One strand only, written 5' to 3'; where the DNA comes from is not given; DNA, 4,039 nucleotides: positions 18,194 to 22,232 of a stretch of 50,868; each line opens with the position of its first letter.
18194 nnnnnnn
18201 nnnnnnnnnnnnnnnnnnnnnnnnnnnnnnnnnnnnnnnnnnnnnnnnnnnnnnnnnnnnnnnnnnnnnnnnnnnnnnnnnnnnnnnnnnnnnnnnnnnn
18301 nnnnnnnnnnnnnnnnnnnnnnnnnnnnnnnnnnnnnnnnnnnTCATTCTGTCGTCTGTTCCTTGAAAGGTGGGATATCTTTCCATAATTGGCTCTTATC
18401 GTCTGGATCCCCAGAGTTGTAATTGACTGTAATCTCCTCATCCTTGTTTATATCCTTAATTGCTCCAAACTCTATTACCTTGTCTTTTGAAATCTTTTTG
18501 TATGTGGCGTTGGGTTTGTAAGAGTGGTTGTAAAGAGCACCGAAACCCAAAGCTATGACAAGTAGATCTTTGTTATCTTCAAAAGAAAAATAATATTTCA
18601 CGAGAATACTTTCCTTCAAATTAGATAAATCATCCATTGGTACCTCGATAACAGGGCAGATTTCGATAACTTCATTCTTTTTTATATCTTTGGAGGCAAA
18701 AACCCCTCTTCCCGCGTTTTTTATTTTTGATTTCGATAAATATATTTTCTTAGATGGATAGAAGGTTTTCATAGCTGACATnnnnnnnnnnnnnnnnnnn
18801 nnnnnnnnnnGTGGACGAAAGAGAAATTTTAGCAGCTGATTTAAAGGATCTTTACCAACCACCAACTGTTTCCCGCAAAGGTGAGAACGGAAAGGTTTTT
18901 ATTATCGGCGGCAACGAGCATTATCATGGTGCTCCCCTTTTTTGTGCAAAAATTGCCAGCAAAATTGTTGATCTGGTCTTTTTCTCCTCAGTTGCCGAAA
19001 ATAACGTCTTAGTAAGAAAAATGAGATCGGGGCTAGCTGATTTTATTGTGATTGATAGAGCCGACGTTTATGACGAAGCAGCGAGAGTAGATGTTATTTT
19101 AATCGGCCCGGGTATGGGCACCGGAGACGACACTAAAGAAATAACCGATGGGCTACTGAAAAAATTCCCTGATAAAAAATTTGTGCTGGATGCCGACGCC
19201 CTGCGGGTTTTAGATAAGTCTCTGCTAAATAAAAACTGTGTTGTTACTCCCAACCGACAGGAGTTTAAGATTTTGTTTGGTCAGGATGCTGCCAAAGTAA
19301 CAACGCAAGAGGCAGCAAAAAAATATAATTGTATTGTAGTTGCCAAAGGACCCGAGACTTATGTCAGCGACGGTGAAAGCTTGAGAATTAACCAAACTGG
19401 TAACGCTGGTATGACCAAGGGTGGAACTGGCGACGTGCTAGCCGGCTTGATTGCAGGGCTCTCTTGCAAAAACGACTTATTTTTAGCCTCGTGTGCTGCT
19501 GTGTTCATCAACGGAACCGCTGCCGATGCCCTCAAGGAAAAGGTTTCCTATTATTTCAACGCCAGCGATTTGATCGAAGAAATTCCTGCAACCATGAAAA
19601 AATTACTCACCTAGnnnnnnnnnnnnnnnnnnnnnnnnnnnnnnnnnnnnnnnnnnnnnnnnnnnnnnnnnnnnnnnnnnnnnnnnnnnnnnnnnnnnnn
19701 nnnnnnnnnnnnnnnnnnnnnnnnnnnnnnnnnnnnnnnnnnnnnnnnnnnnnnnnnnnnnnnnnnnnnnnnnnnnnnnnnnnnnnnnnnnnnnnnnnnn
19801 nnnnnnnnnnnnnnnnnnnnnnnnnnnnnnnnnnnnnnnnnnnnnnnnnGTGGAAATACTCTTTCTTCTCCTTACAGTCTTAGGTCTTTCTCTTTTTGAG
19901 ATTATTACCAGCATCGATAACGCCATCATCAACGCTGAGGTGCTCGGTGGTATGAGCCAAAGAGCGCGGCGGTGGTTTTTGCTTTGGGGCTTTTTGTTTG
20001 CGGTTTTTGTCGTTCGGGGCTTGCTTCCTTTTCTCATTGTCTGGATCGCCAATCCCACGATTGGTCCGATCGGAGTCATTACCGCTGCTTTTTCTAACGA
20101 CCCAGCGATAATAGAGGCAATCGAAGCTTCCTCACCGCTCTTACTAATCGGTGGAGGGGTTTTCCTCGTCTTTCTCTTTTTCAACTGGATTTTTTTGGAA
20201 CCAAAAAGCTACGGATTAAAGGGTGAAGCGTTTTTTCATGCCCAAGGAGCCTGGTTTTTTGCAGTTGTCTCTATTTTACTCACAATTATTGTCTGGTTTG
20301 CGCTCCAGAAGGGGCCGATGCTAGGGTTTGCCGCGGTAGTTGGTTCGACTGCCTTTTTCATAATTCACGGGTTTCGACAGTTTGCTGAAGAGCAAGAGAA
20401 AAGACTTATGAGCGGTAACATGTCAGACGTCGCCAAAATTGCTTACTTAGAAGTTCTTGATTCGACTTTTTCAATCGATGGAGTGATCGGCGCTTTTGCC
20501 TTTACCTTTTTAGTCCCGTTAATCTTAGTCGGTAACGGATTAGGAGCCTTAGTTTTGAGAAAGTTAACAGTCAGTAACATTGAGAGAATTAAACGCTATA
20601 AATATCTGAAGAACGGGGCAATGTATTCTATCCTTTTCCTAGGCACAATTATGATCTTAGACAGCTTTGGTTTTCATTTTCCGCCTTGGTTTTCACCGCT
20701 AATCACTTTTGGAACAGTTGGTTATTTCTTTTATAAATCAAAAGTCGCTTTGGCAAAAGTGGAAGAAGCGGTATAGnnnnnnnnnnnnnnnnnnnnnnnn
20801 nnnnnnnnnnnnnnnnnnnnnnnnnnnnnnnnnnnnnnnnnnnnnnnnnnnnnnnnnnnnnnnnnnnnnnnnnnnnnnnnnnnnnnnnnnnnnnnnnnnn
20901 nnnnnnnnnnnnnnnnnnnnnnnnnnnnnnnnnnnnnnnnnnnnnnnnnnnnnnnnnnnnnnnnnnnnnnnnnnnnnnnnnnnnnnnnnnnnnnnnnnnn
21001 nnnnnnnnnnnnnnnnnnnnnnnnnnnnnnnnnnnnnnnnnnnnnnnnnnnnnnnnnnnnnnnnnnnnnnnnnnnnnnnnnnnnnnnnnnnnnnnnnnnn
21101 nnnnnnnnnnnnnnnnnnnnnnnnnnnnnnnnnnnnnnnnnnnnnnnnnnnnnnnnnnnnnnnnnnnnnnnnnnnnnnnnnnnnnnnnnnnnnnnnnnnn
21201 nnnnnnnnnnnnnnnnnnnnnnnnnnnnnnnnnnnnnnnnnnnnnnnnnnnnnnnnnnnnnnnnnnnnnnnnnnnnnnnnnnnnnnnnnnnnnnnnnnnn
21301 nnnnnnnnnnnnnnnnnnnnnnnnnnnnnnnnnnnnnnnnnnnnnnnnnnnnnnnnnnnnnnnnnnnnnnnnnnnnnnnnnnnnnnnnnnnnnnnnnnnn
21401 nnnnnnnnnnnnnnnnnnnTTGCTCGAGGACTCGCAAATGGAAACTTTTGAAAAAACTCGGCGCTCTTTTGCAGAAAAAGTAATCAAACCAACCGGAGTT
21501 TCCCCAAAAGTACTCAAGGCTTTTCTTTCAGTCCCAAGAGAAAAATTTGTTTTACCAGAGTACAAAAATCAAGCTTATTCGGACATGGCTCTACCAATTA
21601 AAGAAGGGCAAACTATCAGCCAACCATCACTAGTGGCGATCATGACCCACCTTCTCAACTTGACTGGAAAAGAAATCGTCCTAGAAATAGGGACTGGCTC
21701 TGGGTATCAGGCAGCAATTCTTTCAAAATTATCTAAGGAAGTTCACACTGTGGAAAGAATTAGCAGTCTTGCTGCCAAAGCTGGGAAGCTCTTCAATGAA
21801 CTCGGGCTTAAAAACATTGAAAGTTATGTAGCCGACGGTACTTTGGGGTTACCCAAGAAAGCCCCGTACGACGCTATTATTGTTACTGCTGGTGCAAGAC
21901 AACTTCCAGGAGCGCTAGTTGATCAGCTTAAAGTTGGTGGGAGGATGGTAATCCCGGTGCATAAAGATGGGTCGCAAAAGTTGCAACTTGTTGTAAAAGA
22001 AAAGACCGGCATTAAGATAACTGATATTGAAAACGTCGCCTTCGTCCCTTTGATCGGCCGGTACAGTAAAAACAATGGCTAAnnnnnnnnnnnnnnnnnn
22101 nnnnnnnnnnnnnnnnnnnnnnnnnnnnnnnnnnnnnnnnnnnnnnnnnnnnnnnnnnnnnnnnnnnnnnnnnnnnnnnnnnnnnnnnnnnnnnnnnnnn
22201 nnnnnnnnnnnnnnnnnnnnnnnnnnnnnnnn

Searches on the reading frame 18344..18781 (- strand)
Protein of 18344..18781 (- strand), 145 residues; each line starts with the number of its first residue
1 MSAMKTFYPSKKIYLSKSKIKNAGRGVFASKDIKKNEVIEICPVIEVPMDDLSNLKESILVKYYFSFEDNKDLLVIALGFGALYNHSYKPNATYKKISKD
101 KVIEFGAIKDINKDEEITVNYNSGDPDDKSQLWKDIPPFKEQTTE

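Call 67: search_protein_families(library=pfam, proteins=[window:18344-18781:-], max_evalue=0.00001)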
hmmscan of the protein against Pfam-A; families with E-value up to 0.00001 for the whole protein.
window:18344-18781:- (145 aa): 1 family
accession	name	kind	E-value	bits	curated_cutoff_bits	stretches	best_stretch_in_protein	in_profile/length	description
PF00856.33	SET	-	1.1e-16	61.6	22.4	1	24-122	1-105/105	SET domain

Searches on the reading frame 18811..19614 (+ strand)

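Call 67: search_protein_families(library=pfam, proteins=[window:18811-19614:+], max_evalue=0.00001)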
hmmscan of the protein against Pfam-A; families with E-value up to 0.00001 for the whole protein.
window:18811-19614:+ (267 aa): 3 families
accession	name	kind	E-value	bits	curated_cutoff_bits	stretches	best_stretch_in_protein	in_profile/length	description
PF01256.23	Carb_kinase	-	4.2e-45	154.5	27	1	29-259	1-241/242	NAD(P)H-hydrate dehydratase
PF02110.20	HK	-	1.4e-06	28.3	27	1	161-245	140-226/247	Hydroxyethylthiazole kinase family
PF08543.17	Phos_pyr_kin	-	9.2e-06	25.6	27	0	125-220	103-213/246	Phosphomethylpyrimidine kinase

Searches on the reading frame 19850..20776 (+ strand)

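Call 68: search_protein_families(library=pfam, proteins=[window:19850-20776:+], max_evalue=0.00001)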
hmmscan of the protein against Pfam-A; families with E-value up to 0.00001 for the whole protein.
window:19850-20776:+ (308 aa): 2 families
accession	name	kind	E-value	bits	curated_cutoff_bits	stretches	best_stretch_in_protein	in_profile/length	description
PF04332.21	DUF475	-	2.5e-42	146.2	27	1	22-297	1-286/293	Protein of unknown function (DUF475)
PF03741.22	TerC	-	4.6e-19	69.3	27.8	2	139-271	43-177/178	Integral membrane protein TerC family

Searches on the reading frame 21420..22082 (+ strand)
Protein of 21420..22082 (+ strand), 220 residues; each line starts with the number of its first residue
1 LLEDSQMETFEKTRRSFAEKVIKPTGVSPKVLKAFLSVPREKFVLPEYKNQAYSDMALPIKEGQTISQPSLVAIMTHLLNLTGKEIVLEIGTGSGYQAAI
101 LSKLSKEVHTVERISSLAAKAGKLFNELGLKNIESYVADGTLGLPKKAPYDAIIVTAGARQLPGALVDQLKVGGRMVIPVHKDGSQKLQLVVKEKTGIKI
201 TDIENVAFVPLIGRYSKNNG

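Call 68: search_protein_families(library=pfam, proteins=[window:21420-22082:+], max_evalue=0.00001)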
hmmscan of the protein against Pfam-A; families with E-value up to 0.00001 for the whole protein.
window:21420-22082:+ (220 aa): 1 family
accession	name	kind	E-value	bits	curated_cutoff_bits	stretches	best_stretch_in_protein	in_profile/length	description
PF01135.25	PCMT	-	1e-59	202.3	20.3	1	27-214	17-208/210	Protein-L-isoaspartate(D-aspartate) O-methyltransferase (PCMT)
